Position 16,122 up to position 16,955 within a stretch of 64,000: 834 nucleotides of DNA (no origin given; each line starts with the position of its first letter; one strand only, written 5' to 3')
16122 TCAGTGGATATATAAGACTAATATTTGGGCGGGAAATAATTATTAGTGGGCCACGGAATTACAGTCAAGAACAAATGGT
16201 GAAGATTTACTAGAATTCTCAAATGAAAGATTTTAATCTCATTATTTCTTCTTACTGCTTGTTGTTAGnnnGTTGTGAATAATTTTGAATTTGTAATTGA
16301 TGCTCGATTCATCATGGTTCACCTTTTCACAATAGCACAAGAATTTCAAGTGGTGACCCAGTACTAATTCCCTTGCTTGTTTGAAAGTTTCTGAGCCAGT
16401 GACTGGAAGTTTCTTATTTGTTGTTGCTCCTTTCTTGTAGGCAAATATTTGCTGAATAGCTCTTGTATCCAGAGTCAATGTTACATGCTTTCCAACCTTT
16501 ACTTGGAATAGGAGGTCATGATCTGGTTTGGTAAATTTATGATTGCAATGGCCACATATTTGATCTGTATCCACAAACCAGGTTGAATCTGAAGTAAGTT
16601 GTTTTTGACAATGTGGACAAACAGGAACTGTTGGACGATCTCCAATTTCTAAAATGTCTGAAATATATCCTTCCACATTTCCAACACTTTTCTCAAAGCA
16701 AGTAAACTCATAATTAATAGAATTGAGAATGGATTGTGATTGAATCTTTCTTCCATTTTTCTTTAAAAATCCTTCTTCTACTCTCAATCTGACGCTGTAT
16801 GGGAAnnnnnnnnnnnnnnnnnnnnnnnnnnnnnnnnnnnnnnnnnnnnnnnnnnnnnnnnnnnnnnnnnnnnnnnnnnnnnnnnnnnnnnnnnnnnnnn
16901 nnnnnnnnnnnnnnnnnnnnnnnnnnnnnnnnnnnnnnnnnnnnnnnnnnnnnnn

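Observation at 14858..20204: RAD51 paralog adjacent to a 1311-aa protein with an RPA70 DBD-C-like OB/zinc-ribbon C-terminus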

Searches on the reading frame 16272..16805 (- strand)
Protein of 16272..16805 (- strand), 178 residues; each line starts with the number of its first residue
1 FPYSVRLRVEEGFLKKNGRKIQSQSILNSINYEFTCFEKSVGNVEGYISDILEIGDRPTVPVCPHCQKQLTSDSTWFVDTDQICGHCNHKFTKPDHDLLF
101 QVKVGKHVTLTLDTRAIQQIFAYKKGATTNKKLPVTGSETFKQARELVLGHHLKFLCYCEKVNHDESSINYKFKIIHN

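Call 30: search_solved_structures(query=A3, max_evalue=10, show_alignments=4)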
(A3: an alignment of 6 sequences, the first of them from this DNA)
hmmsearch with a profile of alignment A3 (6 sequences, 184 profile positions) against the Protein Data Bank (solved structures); distinct sequences matched with E-value up to 10: 19.
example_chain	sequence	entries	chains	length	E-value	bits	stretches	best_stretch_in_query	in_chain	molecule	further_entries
5egb_A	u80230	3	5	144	0.0036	20.3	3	57-102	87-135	Histone-lysine N-methyltransferase PRDM9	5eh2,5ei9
5v3g_D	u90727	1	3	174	0.0048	19.9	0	59-103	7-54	PR domain zinc finger protein 9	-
7d2t_B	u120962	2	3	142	0.018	18.1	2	59-94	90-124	LIM and senescent cell antigen-like-containing domain protein 1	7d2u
7lt9_B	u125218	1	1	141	0.023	17.6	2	59-94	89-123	LIM and senescent cell antigen-like-containing domain protein 1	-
3f2b_A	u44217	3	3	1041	0.044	16.8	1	46-108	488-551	DNA-directed DNA polymerase III alpha chain | GEOBACILLUS KAUSTOPHILUS DNA POLC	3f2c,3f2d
6hms_B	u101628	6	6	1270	0.25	14.3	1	82-125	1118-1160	DNA polymerase II large subunit,DNA polymerase II large subunit | DP2 | DNA polymerase II large subunit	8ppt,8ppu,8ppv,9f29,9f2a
6t8h_B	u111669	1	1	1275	0.25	14.3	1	82-125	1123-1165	DP2 subunit of D-family DNA-polymerase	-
2das_A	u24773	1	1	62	0.39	13.6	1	55-95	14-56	Zinc finger MYM-type protein 5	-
2dar_A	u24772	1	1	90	0.47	13.4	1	59-94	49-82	PDZ and LIM domain protein 5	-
7d2s_B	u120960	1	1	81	0.66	12.9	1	61-94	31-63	LIM and senescent cell antigen-like-containing domain protein 1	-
6mif_A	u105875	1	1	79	0.73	12.8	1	64-94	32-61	LIM and senescent cell antigen-like-containing domain protein 1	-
1ubd_C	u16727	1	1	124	0.74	12.7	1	56-107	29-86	PROTEIN (YY1 ZINC FINGER DOMAIN)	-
1nyp_A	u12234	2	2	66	0.91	12.5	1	61-95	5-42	PINCH protein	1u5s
1x6h_A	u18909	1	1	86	2.5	11.1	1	58-97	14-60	Transcriptional repressor CTCF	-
8v32_J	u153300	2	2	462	2.7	10.9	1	54-92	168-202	TnsD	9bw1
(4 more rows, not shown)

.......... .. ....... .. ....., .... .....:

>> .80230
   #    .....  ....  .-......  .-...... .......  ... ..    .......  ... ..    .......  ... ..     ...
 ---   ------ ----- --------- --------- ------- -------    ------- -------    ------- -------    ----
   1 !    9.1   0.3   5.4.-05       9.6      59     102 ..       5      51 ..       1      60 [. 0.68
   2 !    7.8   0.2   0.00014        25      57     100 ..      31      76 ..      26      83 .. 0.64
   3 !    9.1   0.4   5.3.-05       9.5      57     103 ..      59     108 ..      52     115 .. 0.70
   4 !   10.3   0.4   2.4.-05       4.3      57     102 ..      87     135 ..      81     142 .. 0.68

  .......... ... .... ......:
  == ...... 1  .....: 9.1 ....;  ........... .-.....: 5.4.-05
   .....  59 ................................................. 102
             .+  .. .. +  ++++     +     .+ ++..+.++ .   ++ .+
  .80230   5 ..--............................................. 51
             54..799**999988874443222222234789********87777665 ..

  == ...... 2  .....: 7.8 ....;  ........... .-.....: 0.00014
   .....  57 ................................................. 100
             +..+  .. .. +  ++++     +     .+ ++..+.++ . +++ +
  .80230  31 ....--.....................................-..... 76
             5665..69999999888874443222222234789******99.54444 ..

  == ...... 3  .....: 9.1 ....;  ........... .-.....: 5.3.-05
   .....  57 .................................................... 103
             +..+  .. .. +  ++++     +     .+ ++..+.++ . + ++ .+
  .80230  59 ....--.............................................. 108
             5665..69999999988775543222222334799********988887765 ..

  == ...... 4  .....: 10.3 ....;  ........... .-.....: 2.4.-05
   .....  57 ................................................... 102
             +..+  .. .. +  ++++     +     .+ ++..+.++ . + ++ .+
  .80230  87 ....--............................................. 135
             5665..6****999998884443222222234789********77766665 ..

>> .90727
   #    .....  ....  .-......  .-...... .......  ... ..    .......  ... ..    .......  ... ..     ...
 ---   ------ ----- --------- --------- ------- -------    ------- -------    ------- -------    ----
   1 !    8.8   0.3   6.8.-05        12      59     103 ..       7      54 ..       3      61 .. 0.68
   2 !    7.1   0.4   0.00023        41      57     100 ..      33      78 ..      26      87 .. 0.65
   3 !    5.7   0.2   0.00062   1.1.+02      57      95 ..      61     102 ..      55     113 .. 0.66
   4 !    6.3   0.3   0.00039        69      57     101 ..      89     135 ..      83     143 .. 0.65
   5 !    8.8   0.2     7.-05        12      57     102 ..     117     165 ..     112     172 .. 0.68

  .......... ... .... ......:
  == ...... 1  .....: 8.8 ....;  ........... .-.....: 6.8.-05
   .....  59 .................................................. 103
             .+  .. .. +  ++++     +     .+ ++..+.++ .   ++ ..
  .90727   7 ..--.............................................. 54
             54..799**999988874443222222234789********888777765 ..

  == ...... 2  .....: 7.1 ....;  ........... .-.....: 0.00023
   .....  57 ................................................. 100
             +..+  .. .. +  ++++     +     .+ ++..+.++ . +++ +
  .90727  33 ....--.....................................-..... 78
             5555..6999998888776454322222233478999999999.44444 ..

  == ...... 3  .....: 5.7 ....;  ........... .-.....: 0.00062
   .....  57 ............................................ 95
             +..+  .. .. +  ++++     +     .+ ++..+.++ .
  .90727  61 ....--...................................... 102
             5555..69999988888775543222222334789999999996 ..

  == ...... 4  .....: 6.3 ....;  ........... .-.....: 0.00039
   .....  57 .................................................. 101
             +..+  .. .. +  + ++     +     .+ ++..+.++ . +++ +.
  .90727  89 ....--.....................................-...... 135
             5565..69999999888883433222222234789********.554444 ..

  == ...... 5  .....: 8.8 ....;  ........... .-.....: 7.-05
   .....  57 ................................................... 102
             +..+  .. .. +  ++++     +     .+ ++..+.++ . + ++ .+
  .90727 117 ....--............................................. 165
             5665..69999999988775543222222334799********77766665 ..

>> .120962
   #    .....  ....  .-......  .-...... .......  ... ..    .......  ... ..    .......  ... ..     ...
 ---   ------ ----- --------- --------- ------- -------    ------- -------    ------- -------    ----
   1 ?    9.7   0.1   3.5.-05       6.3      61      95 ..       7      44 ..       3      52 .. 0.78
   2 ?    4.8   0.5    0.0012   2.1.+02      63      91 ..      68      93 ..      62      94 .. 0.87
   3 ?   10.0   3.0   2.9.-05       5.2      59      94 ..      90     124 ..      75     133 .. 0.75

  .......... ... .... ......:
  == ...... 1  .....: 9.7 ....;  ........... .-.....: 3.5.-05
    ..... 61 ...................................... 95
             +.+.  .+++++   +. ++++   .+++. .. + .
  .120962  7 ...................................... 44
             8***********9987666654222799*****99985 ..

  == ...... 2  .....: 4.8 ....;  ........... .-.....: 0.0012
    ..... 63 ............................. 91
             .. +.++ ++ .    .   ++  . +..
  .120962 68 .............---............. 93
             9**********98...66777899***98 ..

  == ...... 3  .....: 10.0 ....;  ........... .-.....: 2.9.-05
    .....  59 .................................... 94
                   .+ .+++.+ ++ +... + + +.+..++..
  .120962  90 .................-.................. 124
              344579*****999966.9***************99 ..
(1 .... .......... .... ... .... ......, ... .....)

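Call 31: find_homologous_proteins(query=A3, max_evalue=1)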
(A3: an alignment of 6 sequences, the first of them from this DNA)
Query A3 (6 sequences) (178 aa, profile of the alignment): 1 proteins with E <= 1 among 594 candidates.
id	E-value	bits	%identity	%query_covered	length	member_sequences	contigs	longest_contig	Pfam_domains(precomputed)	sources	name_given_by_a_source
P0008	7.9e-44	168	22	75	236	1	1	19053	-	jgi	jgi:hypothetical protein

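Call 35: search_protein_families(library=pfam, alignment_id=A3, max_evalue=10)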
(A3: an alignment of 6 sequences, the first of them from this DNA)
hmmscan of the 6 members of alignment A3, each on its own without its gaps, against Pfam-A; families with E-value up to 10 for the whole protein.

A. member 1, seq(178 aa): 11 families
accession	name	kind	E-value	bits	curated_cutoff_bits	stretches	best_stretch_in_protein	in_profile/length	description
PF08646.16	Rep_fac-A_C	-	0.0052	17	28.5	1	57-164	15-121/146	Replication factor-A C terminal domain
PF13248.11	Zn_ribbon_3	-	0.016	15.1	27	1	60-69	16-25/26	zinc-ribbon domain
PF02892.21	zf-BED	-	0.053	14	20.6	1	59-73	15-29/44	BED zinc finger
PF14369.11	Zn_ribbon_19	-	0.06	13.9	30.8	1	61-69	22-30/35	zinc-ribbon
PF13240.11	Zn_Ribbon_1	-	0.068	13.4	25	1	63-73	2-12/23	zinc-ribbon domain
PF24333.1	DUF7501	-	0.077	13.6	27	1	62-92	12-42/58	Family of unknown function (DUF7501)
PF01155.25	HypA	-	0.1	13.1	28.9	1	51-92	61-97/112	Hydrogenase/urease nickel incorporation, metallochaperone, hypA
PF17283.8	Zn_ribbon_SprT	-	0.18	12.3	28.1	1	62-92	6-35/38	SprT-like zinc ribbon domain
PF14690.11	Zn_ribbon_ISL3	-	0.38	11.6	25.5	1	60-69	2-11/47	zinc-finger of transposase IS204/IS1001/IS1096/IS1165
PF09723.15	Zn_ribbon_8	-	1.7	9.2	34.4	1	53-69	20-36/41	Zinc ribbon domain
PF10601.15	zf-LITAF-like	-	6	7.5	23.8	0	57-72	2-17/70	LITAF-like zinc ribbon domain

B. families by the number of members that match (of 6 scanned): 26 families (the first 25 are shown)
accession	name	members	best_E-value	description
PF14369.11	Zn_ribbon_19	2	0.06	zinc-ribbon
PF09723.15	Zn_ribbon_8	2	1.7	Zinc ribbon domain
PF08772.16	Zn_ribbon_NOB1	1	0.0022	Nin one binding (NOB1) Zn-ribbon like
PF08646.16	Rep_fac-A_C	1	0.0052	Replication factor-A C terminal domain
PF17032.10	Zn_ribbon_15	1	0.0061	zinc-ribbon family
PF13248.11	Zn_ribbon_3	1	0.016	zinc-ribbon domain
PF01363.27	FYVE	1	0.016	FYVE zinc finger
PF04810.20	zf-Sec23_Sec24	1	0.032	Sec23/Sec24 zinc finger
PF00320.33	GATA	1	0.032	GATA zinc finger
PF02892.21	zf-BED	1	0.053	BED zinc finger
PF13240.11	Zn_Ribbon_1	1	0.068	zinc-ribbon domain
PF25080.1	zf_RING-like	1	0.073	RING zinc finger-like domain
PF24333.1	DUF7501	1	0.077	Family of unknown function (DUF7501)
PF11781.13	Zn_ribbon_RRN7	1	0.077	Zinc-finger of RNA-polymerase I-specific TFIIB, Rrn7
PF15227.12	zf-C3HC4_4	1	0.083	zinc finger of C3HC4-type, RING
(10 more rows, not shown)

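Call 42: predict_structure(alignment_id=A3)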
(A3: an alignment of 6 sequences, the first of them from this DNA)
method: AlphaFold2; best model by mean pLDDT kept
length: 178 residues; sequences in the alignment: 6
mean_pLDDT: 77.8   pTM: 0.71
mean pLDDT of the five models: 77.8, 77.3, 75.8, 72.0, 68.2
residues with pLDDT >= 90: 28; 70-90: 110; 50-70: 31; < 50: 9
segments of 3 or more residues with pLDDT < 50: 74-76, 126-130
pLDDT, mean of each block of 10 residues (from residue 1): 73 60 75 87 90 77 86 54 82 84 90 85 53 66 83 90 82 87
secondary structure, 60 per line:
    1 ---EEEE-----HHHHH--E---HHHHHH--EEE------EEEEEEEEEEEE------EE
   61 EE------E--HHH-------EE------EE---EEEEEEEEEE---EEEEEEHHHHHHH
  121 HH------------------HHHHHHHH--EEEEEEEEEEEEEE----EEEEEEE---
elements in order: E4-7 H13-17 H24-29 E32-34 E41-52 E59-62 E95-104 E108-113 H114-122 H141-148 E151-164 E169-175

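Call 48: fold_search(model_id=the predicted structure, library=pdb)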
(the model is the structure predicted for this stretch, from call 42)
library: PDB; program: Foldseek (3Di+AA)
matches with E <= 10: 417; with E <= 0.001: 8
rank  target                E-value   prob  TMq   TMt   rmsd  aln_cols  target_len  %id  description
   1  9mj5_C                4.4e-05  1.00  0.46  0.45   7.5       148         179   12  Catalytic domain of human DNA polymerase alpha in complex with DNA and RPA (released 2025-02-19)
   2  8oej_A                1.7e-04  1.00  0.42  0.29   9.5       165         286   14  Extended RPA-DNA nucleoprotein filament (released 2023-05-10)
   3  8oej_D                1.9e-04  1.00  0.42  0.29   9.5       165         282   14  Extended RPA-DNA nucleoprotein filament (released 2023-05-10)
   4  9pd3_N                2.3e-04  1.00  0.43  0.44   8.1       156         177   11  NER dual incision complex - DuIS (released 2026-02-18)
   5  4gop_C                2.8e-04  1.00  0.48  0.22   8.0       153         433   14  Structure and Conformational Change of a Replication Protein A Heterotrimer Bound to ssDNA (released 2012-11-28)
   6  9pd4_N                2.8e-04  1.00  0.44  0.21   8.3       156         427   11  NER dual incision complex - DuIM (released 2026-02-18)
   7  8c5y_A                8.2e-04  1.00  0.44  0.44   9.7       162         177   14  RPA tetrameric supercomplex from Pyrococcus abyssi (released 2023-05-03)
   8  8rk2_A                9.2e-04  1.00  0.43  0.43   7.6       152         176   12  Human Replication protein A (RPA; trimeric core) - ssDNA complex (released 2024-04-24)
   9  6i52_C                1.0e-03  1.00  0.39  0.39   8.5       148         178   13  Yeast RPA bound to ssDNA (released 2018-12-19)
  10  8c5y_D                1.6e-03  1.00  0.39  0.40  10.3       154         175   14  RPA tetrameric supercomplex from Pyrococcus abyssi (released 2023-05-03)
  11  4ywl_A                3.2e-03  0.85  0.23  0.17  11.5       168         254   12  Pyrococcus furiosus MCM N-terminal domain F179A point mutant pentameric ring (released 2015-09-23)
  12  8c5z_A                3.6e-03  0.98  0.37  0.22  10.5       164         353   14  RPA tetrameric supercomplex with AROD-OB-1 (released 2023-05-10)
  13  5iy0_A                4.2e-03  0.90  0.25  0.18  11.6       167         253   12  PfMCM N-terminal domain double hexamer (released 2016-07-13)
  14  1l1o_C                4.5e-03  1.00  0.40  0.41   7.2       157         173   12  Structure of the human Replication Protein A (RPA) trimerization core (released 2002-06-05)
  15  6wgi_6                5.3e-03  0.98  0.29  0.11  10.1       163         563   12  Atomic model of the mutant OCCM (ORC-Cdc6-Cdt1-Mcm2-7 with Mcm6 WHD truncation) loaded on DNA at 10.5 A resolution (released 2020-07-15)
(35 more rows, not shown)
